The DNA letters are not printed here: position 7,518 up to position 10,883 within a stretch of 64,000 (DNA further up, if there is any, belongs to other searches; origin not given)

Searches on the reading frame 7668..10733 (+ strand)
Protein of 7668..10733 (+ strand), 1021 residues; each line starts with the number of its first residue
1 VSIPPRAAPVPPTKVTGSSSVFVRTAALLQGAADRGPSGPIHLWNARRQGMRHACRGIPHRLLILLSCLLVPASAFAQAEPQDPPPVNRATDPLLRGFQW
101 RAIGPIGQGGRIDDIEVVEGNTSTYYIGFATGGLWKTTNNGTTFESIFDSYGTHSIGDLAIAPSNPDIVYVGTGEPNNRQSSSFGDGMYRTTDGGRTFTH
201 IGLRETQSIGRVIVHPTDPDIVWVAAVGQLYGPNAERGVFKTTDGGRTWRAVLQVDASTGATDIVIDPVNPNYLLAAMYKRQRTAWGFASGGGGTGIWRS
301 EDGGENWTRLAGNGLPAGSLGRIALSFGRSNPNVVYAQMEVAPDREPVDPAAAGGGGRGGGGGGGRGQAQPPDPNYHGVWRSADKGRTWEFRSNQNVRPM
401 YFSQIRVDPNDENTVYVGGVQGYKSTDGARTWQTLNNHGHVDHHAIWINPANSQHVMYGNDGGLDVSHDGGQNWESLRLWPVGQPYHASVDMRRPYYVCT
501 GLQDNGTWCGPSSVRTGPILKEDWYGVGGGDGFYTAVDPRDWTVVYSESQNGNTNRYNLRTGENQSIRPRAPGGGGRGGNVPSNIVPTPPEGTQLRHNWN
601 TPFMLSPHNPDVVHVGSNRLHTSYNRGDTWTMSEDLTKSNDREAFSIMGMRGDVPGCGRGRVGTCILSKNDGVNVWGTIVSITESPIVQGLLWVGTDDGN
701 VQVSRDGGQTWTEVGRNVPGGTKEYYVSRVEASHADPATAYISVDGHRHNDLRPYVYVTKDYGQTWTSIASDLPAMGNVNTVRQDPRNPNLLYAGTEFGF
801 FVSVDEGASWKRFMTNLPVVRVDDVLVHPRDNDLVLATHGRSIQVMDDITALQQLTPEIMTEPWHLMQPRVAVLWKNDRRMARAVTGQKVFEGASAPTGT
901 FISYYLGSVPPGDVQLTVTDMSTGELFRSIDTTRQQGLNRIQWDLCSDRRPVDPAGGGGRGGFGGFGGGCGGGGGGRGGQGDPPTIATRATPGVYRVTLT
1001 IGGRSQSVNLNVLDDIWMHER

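Call 80: search_protein_families(library=pfam, proteins=[window:7668-10733:+], max_evalue=0.00001)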
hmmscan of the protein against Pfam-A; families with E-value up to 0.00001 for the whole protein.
window:7668-10733:+ (1021 aa): 2 families
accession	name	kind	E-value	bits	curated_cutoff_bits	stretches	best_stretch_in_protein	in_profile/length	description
PF15902.12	Sortilin-Vps10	-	9.3e-32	110.8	33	4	134-253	3-113/446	Sortilin, neurotensin receptor 3,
PF02012.26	BNR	-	7.3e-10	37.8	27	0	702-712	1-11/12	BNR/Asp-box repeat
